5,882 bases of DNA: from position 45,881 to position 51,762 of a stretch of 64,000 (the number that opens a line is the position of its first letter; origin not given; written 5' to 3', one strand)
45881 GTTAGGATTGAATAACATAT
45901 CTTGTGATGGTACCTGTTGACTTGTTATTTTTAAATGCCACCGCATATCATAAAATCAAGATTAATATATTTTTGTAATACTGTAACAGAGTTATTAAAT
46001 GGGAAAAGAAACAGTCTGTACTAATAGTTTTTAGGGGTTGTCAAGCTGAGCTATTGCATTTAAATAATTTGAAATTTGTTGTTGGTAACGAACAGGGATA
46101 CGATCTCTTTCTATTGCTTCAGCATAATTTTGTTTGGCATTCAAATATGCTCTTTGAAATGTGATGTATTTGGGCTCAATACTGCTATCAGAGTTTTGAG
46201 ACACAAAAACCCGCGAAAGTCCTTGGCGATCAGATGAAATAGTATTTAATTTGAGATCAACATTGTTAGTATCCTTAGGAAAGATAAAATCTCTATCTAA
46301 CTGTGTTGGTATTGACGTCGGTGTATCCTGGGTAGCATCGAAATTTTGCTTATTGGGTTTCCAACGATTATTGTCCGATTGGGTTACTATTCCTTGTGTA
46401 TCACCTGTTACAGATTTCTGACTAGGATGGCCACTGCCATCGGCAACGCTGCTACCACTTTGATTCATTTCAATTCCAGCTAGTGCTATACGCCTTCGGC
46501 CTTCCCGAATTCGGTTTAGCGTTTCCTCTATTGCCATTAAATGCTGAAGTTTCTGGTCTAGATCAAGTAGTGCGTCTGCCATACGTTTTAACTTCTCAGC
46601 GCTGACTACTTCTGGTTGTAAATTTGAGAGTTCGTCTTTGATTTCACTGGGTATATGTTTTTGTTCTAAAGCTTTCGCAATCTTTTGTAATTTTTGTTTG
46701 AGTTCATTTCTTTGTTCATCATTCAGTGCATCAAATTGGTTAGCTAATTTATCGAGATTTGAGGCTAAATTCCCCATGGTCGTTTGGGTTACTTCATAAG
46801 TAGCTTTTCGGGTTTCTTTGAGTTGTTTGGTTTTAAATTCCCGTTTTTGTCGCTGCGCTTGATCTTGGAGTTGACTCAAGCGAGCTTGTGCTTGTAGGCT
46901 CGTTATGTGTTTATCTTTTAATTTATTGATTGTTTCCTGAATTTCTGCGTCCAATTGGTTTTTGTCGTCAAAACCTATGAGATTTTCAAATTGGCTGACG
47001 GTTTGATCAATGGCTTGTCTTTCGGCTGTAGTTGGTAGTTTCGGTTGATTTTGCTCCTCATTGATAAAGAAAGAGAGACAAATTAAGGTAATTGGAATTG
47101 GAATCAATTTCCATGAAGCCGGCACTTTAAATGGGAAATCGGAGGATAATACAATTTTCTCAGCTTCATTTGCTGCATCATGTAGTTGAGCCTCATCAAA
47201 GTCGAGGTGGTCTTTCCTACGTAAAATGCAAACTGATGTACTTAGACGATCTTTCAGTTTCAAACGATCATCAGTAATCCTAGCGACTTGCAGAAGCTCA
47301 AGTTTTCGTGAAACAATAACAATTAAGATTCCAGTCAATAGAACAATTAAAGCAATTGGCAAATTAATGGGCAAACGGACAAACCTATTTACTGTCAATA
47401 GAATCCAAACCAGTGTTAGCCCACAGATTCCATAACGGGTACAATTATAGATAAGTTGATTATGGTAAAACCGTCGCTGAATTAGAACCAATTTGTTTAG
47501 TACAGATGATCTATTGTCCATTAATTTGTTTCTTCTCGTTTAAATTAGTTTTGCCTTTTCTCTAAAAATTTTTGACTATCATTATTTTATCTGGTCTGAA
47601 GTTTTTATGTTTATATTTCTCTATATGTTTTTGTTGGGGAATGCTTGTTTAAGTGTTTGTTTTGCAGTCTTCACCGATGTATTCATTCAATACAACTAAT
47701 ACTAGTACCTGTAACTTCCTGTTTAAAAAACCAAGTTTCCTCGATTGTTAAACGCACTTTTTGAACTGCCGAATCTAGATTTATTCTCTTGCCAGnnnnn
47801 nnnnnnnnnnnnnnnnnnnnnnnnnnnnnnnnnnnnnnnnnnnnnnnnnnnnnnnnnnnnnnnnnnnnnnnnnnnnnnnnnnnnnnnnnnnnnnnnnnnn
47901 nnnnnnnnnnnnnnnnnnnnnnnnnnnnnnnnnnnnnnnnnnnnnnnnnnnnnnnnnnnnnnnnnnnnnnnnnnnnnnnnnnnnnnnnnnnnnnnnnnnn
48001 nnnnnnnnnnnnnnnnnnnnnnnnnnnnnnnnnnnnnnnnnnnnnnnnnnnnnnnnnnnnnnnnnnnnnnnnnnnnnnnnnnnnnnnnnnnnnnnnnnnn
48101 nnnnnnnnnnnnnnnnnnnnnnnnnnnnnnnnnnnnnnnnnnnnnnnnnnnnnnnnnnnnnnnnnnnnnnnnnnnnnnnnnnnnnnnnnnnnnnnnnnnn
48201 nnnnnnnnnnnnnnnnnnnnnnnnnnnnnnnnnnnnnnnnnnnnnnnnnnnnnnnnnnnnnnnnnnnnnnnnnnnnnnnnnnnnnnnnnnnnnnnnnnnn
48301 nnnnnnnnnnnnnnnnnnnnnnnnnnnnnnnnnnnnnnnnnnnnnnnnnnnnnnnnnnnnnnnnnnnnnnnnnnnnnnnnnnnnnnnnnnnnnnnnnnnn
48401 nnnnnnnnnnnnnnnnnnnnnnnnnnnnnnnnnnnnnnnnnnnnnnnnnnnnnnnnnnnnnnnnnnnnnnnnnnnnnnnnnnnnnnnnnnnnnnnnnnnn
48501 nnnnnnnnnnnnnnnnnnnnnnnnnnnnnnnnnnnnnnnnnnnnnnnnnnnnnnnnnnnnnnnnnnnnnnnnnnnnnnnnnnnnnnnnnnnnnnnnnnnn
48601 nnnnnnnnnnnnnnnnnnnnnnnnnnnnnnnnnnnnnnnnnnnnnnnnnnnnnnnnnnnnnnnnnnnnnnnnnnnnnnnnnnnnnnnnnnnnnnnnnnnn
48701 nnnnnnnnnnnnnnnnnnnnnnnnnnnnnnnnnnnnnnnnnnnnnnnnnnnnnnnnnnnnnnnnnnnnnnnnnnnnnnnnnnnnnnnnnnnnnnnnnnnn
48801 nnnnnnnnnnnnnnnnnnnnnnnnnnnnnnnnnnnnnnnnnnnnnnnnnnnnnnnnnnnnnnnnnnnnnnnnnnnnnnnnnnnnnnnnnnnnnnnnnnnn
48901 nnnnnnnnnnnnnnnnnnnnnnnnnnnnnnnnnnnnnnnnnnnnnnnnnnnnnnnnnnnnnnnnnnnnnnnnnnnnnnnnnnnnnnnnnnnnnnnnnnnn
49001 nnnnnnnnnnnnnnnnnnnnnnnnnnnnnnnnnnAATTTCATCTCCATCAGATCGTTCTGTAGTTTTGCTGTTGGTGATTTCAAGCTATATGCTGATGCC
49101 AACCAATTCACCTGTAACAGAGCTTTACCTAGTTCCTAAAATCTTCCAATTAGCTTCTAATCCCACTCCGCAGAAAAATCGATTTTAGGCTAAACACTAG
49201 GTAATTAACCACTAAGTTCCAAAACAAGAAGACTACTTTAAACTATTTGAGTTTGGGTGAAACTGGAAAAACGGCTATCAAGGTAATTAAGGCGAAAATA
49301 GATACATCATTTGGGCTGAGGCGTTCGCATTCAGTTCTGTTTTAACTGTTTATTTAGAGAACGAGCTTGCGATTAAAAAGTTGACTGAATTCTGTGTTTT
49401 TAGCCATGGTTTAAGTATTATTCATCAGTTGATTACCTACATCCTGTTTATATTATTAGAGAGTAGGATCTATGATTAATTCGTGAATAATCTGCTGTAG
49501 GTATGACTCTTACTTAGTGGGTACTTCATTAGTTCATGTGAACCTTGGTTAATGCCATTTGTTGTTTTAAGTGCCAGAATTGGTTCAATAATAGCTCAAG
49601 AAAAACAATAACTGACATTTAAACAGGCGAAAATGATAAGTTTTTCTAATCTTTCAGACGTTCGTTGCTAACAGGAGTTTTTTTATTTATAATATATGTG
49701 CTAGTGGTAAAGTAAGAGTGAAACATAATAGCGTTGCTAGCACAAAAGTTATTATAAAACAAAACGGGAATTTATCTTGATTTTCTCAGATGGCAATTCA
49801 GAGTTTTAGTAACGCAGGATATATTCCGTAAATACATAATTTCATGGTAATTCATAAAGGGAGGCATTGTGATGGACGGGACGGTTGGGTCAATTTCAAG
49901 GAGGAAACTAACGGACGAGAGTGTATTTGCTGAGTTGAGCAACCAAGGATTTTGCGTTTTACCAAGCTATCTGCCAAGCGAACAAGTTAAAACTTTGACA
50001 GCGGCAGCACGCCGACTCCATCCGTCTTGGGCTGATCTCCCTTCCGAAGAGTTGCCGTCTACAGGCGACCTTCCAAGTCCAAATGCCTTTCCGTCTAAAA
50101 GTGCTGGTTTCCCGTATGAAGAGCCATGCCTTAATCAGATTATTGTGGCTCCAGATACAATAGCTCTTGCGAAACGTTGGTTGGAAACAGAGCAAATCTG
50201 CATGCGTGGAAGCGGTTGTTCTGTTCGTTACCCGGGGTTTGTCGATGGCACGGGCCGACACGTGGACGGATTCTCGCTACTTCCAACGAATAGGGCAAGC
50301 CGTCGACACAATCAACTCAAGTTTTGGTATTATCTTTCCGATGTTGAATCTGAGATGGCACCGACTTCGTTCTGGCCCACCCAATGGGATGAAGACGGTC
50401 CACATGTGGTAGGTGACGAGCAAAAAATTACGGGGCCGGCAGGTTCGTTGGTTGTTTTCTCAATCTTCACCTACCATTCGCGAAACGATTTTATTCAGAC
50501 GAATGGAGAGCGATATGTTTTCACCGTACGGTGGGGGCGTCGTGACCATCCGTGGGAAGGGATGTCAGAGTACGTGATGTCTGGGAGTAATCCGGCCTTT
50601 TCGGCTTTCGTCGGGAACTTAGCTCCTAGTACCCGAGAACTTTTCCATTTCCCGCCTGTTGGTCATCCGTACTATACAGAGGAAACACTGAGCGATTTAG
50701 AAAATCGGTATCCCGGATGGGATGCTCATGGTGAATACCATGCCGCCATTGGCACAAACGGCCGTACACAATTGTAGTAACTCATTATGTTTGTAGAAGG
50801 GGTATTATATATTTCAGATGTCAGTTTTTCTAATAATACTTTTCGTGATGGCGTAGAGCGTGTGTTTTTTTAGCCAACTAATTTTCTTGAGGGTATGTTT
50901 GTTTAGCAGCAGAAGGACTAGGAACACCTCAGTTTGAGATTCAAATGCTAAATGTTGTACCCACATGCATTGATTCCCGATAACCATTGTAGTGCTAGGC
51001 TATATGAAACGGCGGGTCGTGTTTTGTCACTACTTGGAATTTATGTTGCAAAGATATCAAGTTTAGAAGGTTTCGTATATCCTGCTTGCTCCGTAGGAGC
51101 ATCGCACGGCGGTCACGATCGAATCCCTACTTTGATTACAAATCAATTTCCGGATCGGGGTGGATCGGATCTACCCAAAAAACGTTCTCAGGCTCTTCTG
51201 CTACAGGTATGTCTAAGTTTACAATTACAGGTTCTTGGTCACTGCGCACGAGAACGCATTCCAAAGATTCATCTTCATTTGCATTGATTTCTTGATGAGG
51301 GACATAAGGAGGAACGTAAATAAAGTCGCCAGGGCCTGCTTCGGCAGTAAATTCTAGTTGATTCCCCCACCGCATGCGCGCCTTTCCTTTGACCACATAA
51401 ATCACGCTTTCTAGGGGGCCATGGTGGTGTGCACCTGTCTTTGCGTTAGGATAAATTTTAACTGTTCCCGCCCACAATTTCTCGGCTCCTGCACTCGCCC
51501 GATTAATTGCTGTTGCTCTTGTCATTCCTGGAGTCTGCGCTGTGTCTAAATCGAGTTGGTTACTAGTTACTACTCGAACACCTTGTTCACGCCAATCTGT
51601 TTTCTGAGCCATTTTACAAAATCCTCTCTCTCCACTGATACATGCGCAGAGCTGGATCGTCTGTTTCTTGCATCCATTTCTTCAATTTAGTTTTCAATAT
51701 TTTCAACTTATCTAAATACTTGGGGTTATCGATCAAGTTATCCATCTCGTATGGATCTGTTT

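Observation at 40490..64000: Paralog-rich oxygenase/oxidoreductase island: 6 PhyH, 5 Gfo/Idh/MocA, TauD, fatty-acid hydroxylase, sulfatase, cupin, MDR alcohol dehydrogenase, MFS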

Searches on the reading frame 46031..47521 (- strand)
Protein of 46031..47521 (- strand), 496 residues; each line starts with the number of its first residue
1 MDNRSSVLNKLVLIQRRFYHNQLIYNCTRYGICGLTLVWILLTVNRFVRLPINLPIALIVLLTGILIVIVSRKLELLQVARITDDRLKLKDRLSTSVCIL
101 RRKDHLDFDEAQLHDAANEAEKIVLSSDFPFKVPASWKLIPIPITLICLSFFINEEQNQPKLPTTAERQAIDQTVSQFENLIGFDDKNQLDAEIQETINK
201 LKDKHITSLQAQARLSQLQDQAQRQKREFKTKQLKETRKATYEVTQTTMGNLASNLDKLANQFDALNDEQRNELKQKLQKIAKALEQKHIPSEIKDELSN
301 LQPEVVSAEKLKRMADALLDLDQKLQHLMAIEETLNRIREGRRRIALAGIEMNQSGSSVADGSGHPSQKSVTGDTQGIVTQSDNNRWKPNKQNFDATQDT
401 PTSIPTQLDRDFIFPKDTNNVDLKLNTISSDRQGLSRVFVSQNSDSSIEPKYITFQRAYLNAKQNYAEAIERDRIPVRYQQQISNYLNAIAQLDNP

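Call 4: search_protein_families(library=pfam, proteins=[window:46031-47521:-], max_evalue=0.01)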
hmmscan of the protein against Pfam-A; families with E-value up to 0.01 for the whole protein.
window:46031-47521:- (496 aa): 0 families

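Call 42: search_protein_families(library=ncbifam, proteins=[window:46031-47521:-], max_evalue=0.001)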
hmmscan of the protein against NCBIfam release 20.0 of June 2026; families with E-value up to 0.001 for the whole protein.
window:46031-47521:- (496 aa): 0 families
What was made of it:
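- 46031..47521 (-): 496-aa protein of unknown function (hydrophobic N-terminal stretches, charged Q/K/E-rich middle), downstream of TauD. No Pfam or NCBIfam family (calls 4, 42).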

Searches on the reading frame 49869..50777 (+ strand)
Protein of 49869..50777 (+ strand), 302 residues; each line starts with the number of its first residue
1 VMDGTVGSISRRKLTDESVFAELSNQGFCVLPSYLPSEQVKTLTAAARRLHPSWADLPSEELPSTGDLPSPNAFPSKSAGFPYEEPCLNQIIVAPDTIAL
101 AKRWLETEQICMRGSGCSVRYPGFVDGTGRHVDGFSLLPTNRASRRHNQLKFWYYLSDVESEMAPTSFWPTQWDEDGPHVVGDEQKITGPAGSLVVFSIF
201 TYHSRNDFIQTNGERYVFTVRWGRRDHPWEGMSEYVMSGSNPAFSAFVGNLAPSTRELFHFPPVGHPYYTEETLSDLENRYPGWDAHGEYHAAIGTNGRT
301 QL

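Call 4: search_protein_families(library=pfam, proteins=[window:49869-50777:+], max_evalue=0.01)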
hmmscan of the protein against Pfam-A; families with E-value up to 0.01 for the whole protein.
window:49869-50777:+ (302 aa): 1 family
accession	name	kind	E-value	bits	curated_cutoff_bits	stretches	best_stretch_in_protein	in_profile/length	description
PF05721.19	PhyH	-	0.0037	18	22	0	25-203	3-200/213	Phytanoyl-CoA dioxygenase (PhyH)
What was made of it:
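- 49869..50777 (+): PhyH2: divergent 2OG/Fe(II) oxygenase, below the Pfam PhyH threshold. PF05721 18 bits against a cutoff of 22 (call 4).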

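Call 42: search_protein_families(library=ncbifam, proteins=[window:49869-50777:+], max_evalue=0.001)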
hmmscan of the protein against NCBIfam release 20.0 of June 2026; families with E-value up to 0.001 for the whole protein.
window:49869-50777:+ (302 aa): 0 families

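Call 77: search_solved_structures(query=window:49869-50777:+, max_evalue=1)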
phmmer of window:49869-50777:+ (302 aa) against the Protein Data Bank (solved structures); distinct sequences matched with E-value up to 1: 1.
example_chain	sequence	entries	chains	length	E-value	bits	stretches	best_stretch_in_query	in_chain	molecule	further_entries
8xp6_A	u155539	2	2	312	8.9e-10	41.4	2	183-288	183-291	2OG-Fe(II) oxygenase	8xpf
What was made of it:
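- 49869..50777 (+): PDB 8xp6 2OG-Fe(II) oxygenase at E=9e-10 (call 77).
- On PhyH / PF05721 2OG-Fe(II) dioxygenases (five candidates in the region): The last one does hit the PDB 2OG oxygenase 8xp6 at E=9e-10 (call 77).
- Checked: 49869-50777(+) scores 18 bits, below the cutoff, but it hits the PDB 2OG-Fe(II) oxygenase 8xp6 at E=9e-10 (call 77) and shows an HxD...H motif.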

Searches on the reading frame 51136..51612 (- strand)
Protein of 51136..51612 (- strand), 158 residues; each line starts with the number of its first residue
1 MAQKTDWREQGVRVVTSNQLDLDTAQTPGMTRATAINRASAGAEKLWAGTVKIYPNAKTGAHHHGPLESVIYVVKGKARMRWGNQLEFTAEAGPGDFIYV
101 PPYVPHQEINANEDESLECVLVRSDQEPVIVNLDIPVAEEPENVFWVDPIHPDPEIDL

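Call 4: search_protein_families(library=pfam, proteins=[window:51136-51612:-], max_evalue=0.01)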
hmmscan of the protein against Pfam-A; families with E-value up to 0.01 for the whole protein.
window:51136-51612:- (158 aa): 5 families
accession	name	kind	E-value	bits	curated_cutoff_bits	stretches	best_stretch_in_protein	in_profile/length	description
PF07883.17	Cupin_2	-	3.6e-10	39.8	27.2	1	50-121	2-68/70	Cupin domain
PF00190.28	Cupin_1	-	5e-09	36.3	22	1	50-130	37-121/151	Cupin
PF02311.25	AraC_binding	-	0.00076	19.7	21.1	1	53-110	10-63/135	AraC-like ligand binding domain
PF12973.13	Cupin_7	-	0.00097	19.4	27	1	46-115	33-94/105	ChrR Cupin-like domain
PF16867.11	DMSP_lyase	-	0.0092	16.2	27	0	43-108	92-153/162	Dimethlysulfonioproprionate lyase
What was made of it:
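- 51136..51612 (-): Metal-binding cupin, 1 nt downstream of the sulfatase stop. PF07883 and PF00190 (call 4).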

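Call 42: search_protein_families(library=ncbifam, proteins=[window:51136-51612:-], max_evalue=0.001)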
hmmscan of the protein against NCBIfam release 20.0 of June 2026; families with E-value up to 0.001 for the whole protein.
window:51136-51612:- (158 aa): 2 families
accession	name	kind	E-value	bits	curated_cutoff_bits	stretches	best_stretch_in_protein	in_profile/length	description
TIGR03214.2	ura-cupin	equivalog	8.2e-06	25.5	200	1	28-125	28-124/249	(S)-ureidoglycine aminohydrolase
NF049940.1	MandnitrLy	equivalog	0.00015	21.5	140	1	31-108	21-94/130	(R)-mandelonitrile lyase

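Call 46: search_solved_structures(query=window:51136-51612:-, max_evalue=0.01)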
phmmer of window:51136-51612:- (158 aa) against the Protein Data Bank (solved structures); distinct sequences matched with E-value up to 0.01: 32.
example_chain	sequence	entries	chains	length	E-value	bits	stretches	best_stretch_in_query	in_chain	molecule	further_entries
6ufi_A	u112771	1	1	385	7e-05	26.3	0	42-125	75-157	Cupin domain-containing protein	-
4met_A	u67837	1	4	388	9.2e-05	25.9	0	42-125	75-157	Oxalate decarboxylase OxdC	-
3ht1_A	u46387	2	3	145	0.00016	25.1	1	38-132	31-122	RemF protein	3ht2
6tzp_A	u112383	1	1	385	0.00018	24.9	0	42-125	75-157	Oxalate decarboxylase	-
2uy8_A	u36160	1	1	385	0.00018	24.9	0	42-125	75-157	OXALATE DECARBOXYLASE OXDC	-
3s0m_A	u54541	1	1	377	0.00019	24.8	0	42-125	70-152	Oxalate decarboxylase oxdC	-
2uya_A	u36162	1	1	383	0.00024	24.5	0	42-125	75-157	OXALATE DECARBOXYLASE OXDC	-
5vg3_A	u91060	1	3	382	0.00025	24.5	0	42-125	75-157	Oxalate decarboxylase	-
2uyb_A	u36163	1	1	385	0.00025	24.5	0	42-125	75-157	OXALATE DECARBOXYLASE OXDC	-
1j58_A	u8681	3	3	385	0.00025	24.4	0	42-125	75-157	YVRK PROTEIN | OXALATE DECARBOXYLASE OXDC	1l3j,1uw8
2uy9_A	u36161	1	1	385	0.00026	24.4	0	42-124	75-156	OXALATE DECARBOXYLASE OXDC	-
5hi0_A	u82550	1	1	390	0.00026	24.4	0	42-124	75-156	Oxalate decarboxylase OxdC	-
2v09_A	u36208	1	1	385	0.00026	24.4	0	42-124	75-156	OXALATE DECARBOXYLASE OXDC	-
7zvy_G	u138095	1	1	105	0.00033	24.1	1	46-121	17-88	Cupin_2 domain-containing protein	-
7zvy_E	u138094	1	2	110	0.00036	23.9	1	46-121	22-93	Cupin_2 domain-containing protein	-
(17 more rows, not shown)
